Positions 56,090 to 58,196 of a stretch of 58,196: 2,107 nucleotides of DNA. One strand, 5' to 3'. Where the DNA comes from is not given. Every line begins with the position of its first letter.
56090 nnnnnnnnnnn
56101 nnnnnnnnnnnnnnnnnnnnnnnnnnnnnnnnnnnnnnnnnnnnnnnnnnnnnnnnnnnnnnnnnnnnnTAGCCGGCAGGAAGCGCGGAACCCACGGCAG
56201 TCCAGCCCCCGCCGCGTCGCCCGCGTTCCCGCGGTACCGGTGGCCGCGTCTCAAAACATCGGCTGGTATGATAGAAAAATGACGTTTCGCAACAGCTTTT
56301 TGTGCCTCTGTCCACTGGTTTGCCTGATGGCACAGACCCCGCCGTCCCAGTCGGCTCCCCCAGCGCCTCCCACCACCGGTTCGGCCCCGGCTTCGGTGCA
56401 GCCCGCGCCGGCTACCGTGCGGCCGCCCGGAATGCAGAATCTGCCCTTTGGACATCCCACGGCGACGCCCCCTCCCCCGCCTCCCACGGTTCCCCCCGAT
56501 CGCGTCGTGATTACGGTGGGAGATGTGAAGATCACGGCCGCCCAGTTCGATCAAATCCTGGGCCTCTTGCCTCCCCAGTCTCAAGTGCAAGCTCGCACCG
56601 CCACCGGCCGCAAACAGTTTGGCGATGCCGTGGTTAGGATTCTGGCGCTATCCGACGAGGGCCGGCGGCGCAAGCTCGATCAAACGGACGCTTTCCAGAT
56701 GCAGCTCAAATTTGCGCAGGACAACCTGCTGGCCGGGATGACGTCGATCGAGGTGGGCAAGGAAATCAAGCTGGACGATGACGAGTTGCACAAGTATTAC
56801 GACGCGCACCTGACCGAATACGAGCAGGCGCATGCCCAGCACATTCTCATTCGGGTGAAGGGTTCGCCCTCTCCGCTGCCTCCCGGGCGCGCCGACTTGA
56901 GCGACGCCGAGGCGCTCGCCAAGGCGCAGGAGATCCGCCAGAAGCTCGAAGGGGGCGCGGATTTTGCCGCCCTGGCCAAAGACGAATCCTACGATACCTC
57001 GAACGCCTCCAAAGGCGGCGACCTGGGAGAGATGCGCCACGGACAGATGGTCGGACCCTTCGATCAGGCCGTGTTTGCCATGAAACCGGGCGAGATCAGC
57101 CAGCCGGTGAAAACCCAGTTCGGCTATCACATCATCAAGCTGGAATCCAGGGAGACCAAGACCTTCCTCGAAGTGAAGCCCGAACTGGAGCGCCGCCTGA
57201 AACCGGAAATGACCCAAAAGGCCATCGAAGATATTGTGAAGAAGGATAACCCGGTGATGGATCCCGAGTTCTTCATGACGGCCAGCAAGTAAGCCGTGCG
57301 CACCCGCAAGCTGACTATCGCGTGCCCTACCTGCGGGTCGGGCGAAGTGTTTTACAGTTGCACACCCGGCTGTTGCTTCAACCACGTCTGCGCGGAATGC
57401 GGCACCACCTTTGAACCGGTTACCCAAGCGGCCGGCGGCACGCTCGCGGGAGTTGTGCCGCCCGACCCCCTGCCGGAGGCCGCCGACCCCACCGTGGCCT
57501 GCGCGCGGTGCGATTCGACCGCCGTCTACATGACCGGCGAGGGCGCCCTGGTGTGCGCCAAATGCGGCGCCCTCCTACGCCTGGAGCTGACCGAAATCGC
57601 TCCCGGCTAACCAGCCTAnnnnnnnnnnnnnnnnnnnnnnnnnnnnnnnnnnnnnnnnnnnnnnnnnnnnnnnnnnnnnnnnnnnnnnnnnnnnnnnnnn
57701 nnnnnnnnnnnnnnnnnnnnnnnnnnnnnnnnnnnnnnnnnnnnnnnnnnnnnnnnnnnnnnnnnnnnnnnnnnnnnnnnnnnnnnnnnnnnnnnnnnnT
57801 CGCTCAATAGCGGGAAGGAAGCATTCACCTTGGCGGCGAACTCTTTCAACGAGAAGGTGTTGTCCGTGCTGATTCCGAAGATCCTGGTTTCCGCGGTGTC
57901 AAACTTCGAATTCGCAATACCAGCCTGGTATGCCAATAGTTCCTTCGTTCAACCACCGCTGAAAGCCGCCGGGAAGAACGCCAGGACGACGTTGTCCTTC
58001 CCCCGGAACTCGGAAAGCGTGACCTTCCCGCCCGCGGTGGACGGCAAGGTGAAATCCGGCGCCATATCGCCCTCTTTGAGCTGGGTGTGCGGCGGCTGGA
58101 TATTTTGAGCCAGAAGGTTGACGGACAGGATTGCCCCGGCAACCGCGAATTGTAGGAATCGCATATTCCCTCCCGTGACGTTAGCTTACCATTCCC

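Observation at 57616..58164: Peroxiredoxin with TGA exactly at the peroxidatic cysteine: candidate selenoprotein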

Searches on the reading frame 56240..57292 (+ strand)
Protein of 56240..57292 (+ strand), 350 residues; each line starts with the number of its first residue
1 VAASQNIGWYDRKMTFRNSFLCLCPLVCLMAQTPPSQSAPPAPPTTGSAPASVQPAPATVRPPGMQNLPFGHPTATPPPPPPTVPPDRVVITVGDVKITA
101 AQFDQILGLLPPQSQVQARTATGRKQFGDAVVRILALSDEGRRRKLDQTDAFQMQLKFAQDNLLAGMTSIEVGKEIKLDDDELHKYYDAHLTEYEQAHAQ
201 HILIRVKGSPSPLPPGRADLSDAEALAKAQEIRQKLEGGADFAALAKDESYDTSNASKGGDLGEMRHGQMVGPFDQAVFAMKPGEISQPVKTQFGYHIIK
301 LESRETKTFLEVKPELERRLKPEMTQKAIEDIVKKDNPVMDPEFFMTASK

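Call 54: search_protein_families(library=pfam, proteins=[window:56240-57292:+], max_evalue=0.001)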
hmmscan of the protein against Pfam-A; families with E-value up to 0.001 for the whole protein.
window:56240-57292:+ (350 aa): 3 families
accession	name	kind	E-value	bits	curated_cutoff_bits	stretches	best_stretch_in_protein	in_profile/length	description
PF13616.12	Rotamase_3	-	1.7e-29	103.1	22.5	1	183-302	3-113/116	PPIC-type PPIASE domain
PF00639.27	Rotamase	-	3.7e-28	98.8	21.7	1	201-302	1-96/97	PPIC-type PPIASE domain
PF13145.12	Rotamase_2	-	5.5e-15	56.7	27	1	179-314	2-121/121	PPIC-type PPIASE domain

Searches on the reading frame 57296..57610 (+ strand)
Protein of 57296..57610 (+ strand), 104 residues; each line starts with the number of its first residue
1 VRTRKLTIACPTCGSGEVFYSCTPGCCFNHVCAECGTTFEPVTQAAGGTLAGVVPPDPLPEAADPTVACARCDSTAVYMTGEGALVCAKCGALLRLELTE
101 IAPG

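Call 54: search_protein_families(library=pfam, proteins=[window:57296-57610:+], max_evalue=0.001)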
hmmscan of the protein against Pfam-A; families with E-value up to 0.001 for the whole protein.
window:57296-57610:+ (104 aa): 2 families
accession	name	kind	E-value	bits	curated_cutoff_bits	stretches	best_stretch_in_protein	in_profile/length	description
PF08271.17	Zn_Ribbon_TF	-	0.0003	20.7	29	0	69-94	3-29/43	TFIIB zinc-binding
PF09723.15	Zn_ribbon_8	-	0.00031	21.1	34.4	0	31-43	7-19/41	Zinc ribbon domain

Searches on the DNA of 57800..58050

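Call 63: search_rna_families(source=window, start=57800, end=58050, threshold=evalue, max_evalue=10)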
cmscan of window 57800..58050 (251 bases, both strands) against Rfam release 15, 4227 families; matches with E-value up to 10: 2.
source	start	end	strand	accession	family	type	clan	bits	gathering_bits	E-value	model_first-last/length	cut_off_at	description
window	57800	57850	+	RF04287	mir-9195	Gene; miRNA;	-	14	90.5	5.3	37-87/87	5'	mir-9195 microRNA precursor family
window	58017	58046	-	RF02975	DUF3800-XI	Gene; sRNA;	-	10.4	37.8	6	1-48/48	no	DUF3800-XI RNA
